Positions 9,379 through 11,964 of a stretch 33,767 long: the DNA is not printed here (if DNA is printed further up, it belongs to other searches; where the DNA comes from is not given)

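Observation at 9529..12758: Orphan glycyl radical enzyme with a Cys-Trp-Glu loop, attached to a sugar importer: candidate new GRE chemistry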

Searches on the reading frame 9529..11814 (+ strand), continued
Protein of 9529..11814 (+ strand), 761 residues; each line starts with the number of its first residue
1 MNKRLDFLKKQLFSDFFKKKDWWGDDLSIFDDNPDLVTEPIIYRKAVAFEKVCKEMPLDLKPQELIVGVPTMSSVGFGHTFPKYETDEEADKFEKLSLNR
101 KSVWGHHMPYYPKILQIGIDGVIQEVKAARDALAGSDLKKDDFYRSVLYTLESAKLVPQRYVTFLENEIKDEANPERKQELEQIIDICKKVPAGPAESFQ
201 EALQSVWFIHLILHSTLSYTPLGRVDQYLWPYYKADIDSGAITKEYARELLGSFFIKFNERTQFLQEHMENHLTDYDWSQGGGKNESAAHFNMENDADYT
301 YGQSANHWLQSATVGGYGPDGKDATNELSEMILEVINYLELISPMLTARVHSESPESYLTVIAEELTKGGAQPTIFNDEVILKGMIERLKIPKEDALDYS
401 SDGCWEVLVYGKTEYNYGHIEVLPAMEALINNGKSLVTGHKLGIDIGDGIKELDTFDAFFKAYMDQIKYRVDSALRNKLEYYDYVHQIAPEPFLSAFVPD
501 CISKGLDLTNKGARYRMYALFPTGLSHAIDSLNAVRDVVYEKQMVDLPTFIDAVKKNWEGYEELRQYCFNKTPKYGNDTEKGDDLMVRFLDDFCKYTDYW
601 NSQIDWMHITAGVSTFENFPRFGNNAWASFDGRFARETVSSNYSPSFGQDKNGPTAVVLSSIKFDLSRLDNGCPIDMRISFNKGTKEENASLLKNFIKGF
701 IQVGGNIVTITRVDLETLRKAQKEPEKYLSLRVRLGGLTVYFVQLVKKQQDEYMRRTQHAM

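Call 77: search_protein_families(library=ncbifam, proteins=[L091:18231-18983:+, L091:19003-20070:+, L091:20088-21254:+, L092:20690-21562:-, L092:1756-2724:-, L092:2741-3547:-, L092:19638-20636:-, L091:7556-8623:+, L092:4976-6133:-], max_evalue=1e-8)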
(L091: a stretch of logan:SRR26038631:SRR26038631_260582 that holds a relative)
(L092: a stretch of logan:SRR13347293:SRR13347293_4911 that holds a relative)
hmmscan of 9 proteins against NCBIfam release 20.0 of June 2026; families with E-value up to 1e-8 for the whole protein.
L091:18231-18983:+ (250 aa): 1 family
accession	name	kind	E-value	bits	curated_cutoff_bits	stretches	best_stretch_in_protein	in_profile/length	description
TIGR00126.1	deoC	equivalog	6.8e-70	234.8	117.3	1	19-227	2-208/211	deoxyribose-phosphate aldolase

L091:19003-20070:+ (355 aa): 0 families

L091:20088-21254:+ (388 aa): 14 families
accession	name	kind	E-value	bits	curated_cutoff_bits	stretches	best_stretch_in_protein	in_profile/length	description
NF011717.0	PRK15138.1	equivalog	9.7e-83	278.4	645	1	1-367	1-364/387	alcohol dehydrogenase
NF041833.1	Fe_ADH_ErcA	equivalog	1.3e-41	143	550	1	11-386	10-380/382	alcohol dehydrogenase-like regulatory protein ErcA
NF053866.1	CholDhdGbsBBac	equivalog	2.1e-39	135.3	550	1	6-384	12-387/392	choline dehydrogenase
NF007911.0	PRK10624.1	equivalog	2.3e-38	132.1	537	1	8-385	8-379/382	lactaldehyde reductase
TIGR02638.1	lactal_redase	equivalog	3.3e-37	128.2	523.15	1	14-381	12-376/379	lactaldehyde reductase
NF010378.0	PRK13805.1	equivalog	6.4e-34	116.9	951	1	7-359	460-830/872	bifunctional acetaldehyde-CoA/alcohol dehydrogenase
NF050025.1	SulfAcetaldRedSarD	equivalog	1.4e-32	113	700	1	4-363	3-358/385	sulfoacetaldehyde reductase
NF058672.1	4HyButDHCUPNE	equivalog_domain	2.9e-30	105.7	500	1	10-362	8-351/378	4-hydroxybutyrate dehydrogenase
TIGR03405.1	Phn_Fe-ADH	equivalog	2.8e-25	88.8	423.7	1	6-361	1-341/355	iron-containing alcohol dehydrogenase PsrA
NF007363.0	PRK09860.1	equivalog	4.5e-24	85.3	581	1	15-363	15-357/383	L-threonine dehydrogenase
TIGR04266.1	NDMA_methanol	equivalog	7.2e-22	77.8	625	1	10-312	17-318/420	NDMA-dependent methanol dehydrogenase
NF011998.0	PRK15454.1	equivalog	2.5e-17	62.7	556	1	23-360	41-366/395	ethanolamine utilization ethanol dehydrogenase EutG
NF041822.1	daptide_DH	equivalog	6.1e-14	51.7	300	1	43-262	11-238/363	daptide-type RiPP biosynthesis dehydogenase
NF006941.0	PRK09423.1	subfamily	7e-11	41.5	336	0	5-110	4-105/367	glycerol dehydrogenase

L092:20690-21562:- (290 aa): 20 families
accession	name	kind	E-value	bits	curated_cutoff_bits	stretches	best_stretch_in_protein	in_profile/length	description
NF005943.0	PRK07998.1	equivalog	6.1e-43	147.3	364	1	2-250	4-225/283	class II aldolase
TIGR01859.1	fruc_bis_ald_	equivalog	1e-41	143.5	343.05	1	2-250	2-226/282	class II fructose-1,6-bisphosphate aldolase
TIGR00167.1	cbbA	subfamily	9.9e-40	136.7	215.6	1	3-250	5-234/290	ketose-bisphosphate aldolase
NF005284.0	PRK06801.1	equivalog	2.8e-37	128.6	406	1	2-250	4-229/286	ketose 1,6-bisphosphate aldolase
NF006042.0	PRK08185.1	subfamily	1e-36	126.8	405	1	2-252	3-230/287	hypothetical protein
NF009374.0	PRK12737.1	subfamily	1.2e-34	119.7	383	1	2-250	4-228/284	tagatose-bisphosphate aldolase subunit GatY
NF009497.0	PRK12857.1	equivalog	2.4e-33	115.6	423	1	4-254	6-232/284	class II fructose-1,6-bisphosphate aldolase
NF006626.0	PRK09195.1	subfamily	2.6e-32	112.1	384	1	3-250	5-228/284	tagatose-bisphosphate aldolase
NF005481.0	PRK07084.1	equivalog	1.2e-31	110.2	511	1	2-242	13-238/324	class II fructose-bisphosphate aldolase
TIGR01858.1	tag_bisphos_ald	equivalog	1.3e-30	106.5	443.55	1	3-250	3-226/282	tagatose bisphosphate family class II aldolase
NF005288.0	PRK06806.1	equivalog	1.3e-29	103.3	396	1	2-250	4-226/281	class II fructose-bisphosphate aldolase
NF004493.0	PRK05835.1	equivalog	1.7e-25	89.9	558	1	3-241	4-221/307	class II fructose-bisphosphate aldolase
NF006376.0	PRK08610.1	equivalog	9.9e-25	87.8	527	1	3-250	5-229/286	class II fructose-bisphosphate aldolase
NF005590.0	PRK07315.1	equivalog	5.4e-24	85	443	1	3-251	5-229/293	class II fructose-bisphosphate aldolase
NF041368.1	Fbpase2_Halo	equivalog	2e-22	79.6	500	1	10-257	15-255/333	class II fructose-bisphosphate aldolase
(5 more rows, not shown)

L092:1756-2724:- (322 aa): 20 families
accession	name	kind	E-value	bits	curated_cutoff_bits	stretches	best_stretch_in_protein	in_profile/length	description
NF005288.0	PRK06806.1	equivalog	4.7e-72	242.6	396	1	1-250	1-247/281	class II fructose-bisphosphate aldolase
NF005284.0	PRK06801.1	equivalog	9.7e-72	241.7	406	1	1-260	1-258/286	ketose 1,6-bisphosphate aldolase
NF009497.0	PRK12857.1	equivalog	5e-66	222.8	423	1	1-284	1-283/284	class II fructose-1,6-bisphosphate aldolase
NF006626.0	PRK09195.1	subfamily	1.5e-63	214.6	384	1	1-250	1-249/284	tagatose-bisphosphate aldolase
NF009374.0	PRK12737.1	subfamily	1.7e-63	214.3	383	1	3-248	3-247/284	tagatose-bisphosphate aldolase subunit GatY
TIGR01859.1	fruc_bis_ald_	equivalog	7.4e-63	212.9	343.05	1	4-251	2-248/282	class II fructose-1,6-bisphosphate aldolase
TIGR00167.1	cbbA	subfamily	2.4e-60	204.4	215.6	1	2-252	2-257/290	ketose-bisphosphate aldolase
TIGR01858.1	tag_bisphos_ald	equivalog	1.5e-57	194.9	443.55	1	4-238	2-235/282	tagatose bisphosphate family class II aldolase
NF006042.0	PRK08185.1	subfamily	1.6e-55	188.5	405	1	4-251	3-250/287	hypothetical protein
NF005943.0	PRK07998.1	equivalog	1.1e-52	179.3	364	1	1-246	1-242/283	class II aldolase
NF006376.0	PRK08610.1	equivalog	7.1e-47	160.5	527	1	1-250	1-250/286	class II fructose-bisphosphate aldolase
NF009375.0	PRK12738.1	equivalog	1e-45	156.2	542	1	1-237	1-236/286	tagatose-bisphosphate aldolase subunit KbaY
NF005823.0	PRK07709.1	equivalog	3.8e-45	154.9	545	1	1-252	1-252/285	class II fructose-bisphosphate aldolase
NF005481.0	PRK07084.1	equivalog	3.8e-41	141.3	511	1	4-226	13-243/324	class II fructose-bisphosphate aldolase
NF004493.0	PRK05835.1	equivalog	5.3e-38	131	558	1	5-226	4-227/307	class II fructose-bisphosphate aldolase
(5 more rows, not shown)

L092:2741-3547:- (268 aa): 28 families (the best 25 are shown)
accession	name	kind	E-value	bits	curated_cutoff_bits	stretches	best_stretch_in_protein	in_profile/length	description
NF005302.0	PRK06833.1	equivalog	1.1e-37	129.6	264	1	5-213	5-212/214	L-fuculose-phosphate aldolase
NF040649.1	FucA_Meth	equivalog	4.9e-37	127.6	250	1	5-182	1-172/179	L-fuculose phosphate aldolase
NF005123.0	PRK06557.1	subfamily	6.2e-37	127.4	251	1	4-213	10-222/223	L-ribulose-5-phosphate 4-epimerase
NF043034.1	OxoTetrPhDc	equivalog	2.1e-34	119.1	250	1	5-190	4-192/205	3-oxo-tetronate 4-phosphate decarboxylase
NF053831.1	RU1PAldHalo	equivalog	6.4e-33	114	300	1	6-212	5-207/208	ribulose-1-phosphate aldolase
NF006208.0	PRK08333.1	equivalog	3.5e-30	105.1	267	1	7-181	6-178/189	aldolase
NF006413.0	PRK08660.1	equivalog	7.8e-29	100.8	203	1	7-190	3-181/184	aldolase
NF004527.0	PRK05874.1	equivalog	6.6e-28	97.7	308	1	10-195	11-198/218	L-fuculose-phosphate aldolase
TIGR03328.1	salvage_mtnB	equivalog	1.5e-26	93.1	137.05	1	10-103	1-95/194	methylthioribulose 1-phosphate dehydratase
NF006672.0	PRK09220.1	equivalog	4.8e-25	88.1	226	1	4-105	9-110/209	methylthioribulose 1-phosphate dehydratase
NF006047.0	PRK08193.1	subfamily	1.9e-24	86.5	257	1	7-190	6-203/231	L-ribulose-5-phosphate 4-epimerase AraD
NF004979.0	PRK06357.1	equivalog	4.7e-22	78.4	216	1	3-186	3-198/221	hypothetical protein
NF005984.0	PRK08087.1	subfamily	9.9e-22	77.7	264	1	9-184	9-182/215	L-fuculose-phosphate aldolase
NF009003.0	PRK12348.1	subfamily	1.2e-20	74.1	331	1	9-111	7-110/228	L-ribulose-5-phosphate 4-epimerase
TIGR00760.1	araD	equivalog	2.8e-20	72.5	389.1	1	8-108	7-108/228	L-ribulose-5-phosphate 4-epimerase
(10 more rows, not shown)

L092:19638-20636:- (332 aa): 0 families

L091:7556-8623:+ (355 aa): 7 families
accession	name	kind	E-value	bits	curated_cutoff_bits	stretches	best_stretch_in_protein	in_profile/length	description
NF041827.1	YtfQ_transport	equivalog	1.6e-40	139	510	1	57-351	21-316/320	galactofuranose ABC transporter, galactofuranose-binding protein YtfQ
NF007936.0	PRK10653.1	equivalog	3.4e-31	108.6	337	1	92-304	56-258/295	ribose ABC transporter substrate-binding protein RbsB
TIGR02634.1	xylF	equivalog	5.9e-23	81.9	389.55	1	92-317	28-251/302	D-xylose ABC transporter substrate-binding protein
NF007254.0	PRK09701.1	equivalog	7e-20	71.4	335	1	75-303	39-267/311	D-allose transporter substrate-binding protein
NF007680.0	PRK10355.1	equivalog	9.4e-16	57.9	504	1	101-319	64-280/331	D-xylose ABC transporter substrate-binding protein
NF040907.2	ChvE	equivalog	4.2e-14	52.5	460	1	99-277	35-228/324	multiple monosaccharide ABC transporter substrate-binding protein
NF007979.0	PRK10703.1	equivalog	5.3e-10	38.9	501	1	93-283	90-275/341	HTH-type transcriptional repressor PurR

L092:4976-6133:- (385 aa): 5 families
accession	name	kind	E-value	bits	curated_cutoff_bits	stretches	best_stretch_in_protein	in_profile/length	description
NF040907.2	ChvE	equivalog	1.2e-93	313.9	460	1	68-373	1-312/324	multiple monosaccharide ABC transporter substrate-binding protein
TIGR02634.1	xylF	equivalog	8.5e-54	183.2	389.55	1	68-374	1-292/302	D-xylose ABC transporter substrate-binding protein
NF007680.0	PRK10355.1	equivalog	3.2e-52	177.8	504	1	57-376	17-321/331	D-xylose ABC transporter substrate-binding protein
NF045705.1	SurfProtP46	equivalog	3.3e-19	68.9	800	1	101-186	84-165/412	surface antigen P46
NF011924.1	PRK15395.1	equivalog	1.4e-10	40.8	420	0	234-339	195-299/329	galactose/glucose ABC transporter substrate-binding protein MglB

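Call 83: find_homologous_proteins(query=L091:16373-18208:+, max_evalue=0.00001)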
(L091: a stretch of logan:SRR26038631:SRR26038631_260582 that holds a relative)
Query L091:16373-18208:+ (611 aa): 1219 proteins with E <= 0.00001 among 8000 candidates; the best 120 are listed.
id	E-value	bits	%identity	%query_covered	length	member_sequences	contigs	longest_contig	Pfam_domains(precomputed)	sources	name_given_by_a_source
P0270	0.0e+0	1385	100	100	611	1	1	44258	-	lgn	-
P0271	0.0e+0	1092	77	100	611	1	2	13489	-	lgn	-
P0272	0.0e+0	1082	77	100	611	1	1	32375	-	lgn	-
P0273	0.0e+0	1061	76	100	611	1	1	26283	-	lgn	-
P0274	0.0e+0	1054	76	99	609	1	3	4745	-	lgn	-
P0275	0.0e+0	1046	75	99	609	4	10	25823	-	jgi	jgi:hypothetical protein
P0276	0.0e+0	1044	75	99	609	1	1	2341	-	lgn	-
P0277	0.0e+0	1042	74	100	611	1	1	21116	-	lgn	-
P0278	0.0e+0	1033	75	99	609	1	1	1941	-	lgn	-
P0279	0.0e+0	1027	75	99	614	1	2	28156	-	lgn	-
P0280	0.0e+0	1022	73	99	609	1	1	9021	-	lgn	-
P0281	0.0e+0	1020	73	99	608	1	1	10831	-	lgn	-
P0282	0.0e+0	1016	73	99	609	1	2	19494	-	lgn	-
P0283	0.0e+0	1014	75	99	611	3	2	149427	-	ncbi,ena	-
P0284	0.0e+0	1011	73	99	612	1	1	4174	-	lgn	-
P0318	6.1e-243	826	61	100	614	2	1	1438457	-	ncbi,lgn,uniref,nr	ncbi:hypothetical protein SH1V18_07880 [Vallitalea longa]|uniref:Uncharacterized protein n=1 Tax=Val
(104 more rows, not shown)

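Call 88: find_encoding_contigs(protein=P0318, flank=10000, max_places=1)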
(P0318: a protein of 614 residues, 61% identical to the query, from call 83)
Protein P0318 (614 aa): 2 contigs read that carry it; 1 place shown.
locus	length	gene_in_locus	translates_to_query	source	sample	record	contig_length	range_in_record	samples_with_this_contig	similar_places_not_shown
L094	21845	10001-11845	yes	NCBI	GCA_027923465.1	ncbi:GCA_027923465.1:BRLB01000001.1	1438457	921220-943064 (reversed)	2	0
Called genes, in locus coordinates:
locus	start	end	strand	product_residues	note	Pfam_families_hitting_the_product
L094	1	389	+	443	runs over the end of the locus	PF05139:Erythro_esteras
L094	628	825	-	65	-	PF01797:Y1_Tnp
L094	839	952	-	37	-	-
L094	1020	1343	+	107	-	PF12323:HTH_OrfB_IS605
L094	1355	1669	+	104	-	-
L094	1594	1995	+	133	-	PF01385:OrfB_IS605, PF07282:Cas12f1-like_TNB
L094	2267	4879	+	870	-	PF01011:PQQ (faint), PF07774:EMC1_C (faint), PF13360:PQQ_2, PF13570:Beta-prop_ACSF4, PF13360:PQQ_2, PF13570:Beta-prop_ACSF4, PF13360:PQQ_2, PF13570:Beta-prop_ACSF4, +2 more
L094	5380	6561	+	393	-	PF00465:Fe-ADH, PF13685:Fe-ADH_2, PF25137:ADH_Fe_C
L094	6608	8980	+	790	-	PF02901:PFL-like, PF01228:Gly_radical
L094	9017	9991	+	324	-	PF13187:Fer4_9 (faint), PF00037:Fer4 (weak), PF12838:Fer4_7 (weak), PF13484:Fer4_16 (weak), PF13353:Fer4_12 (weak), PF04055:Radical_SAM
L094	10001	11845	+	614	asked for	-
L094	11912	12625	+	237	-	PF00923:TAL_FSA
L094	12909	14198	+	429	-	PF01547:SBP_bac_1, PF13416:SBP_bac_8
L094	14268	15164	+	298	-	PF00528:BPD_transp_1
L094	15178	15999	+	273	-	PF00528:BPD_transp_1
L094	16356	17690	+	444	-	PF05139:Erythro_esteras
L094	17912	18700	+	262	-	-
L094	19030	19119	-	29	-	PF16935:Hol_Tox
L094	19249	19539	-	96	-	-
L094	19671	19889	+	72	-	PF12844:HTH_19, PF13560:HTH_31 (weak), PF01381:HTH_3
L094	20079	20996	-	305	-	PF02661:Fic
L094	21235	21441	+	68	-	-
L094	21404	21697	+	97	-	PF00583:Acetyltransf_1, PF13508:Acetyltransf_7, PF13673:Acetyltransf_10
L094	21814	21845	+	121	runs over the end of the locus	PF13443:HTH_26 (weak)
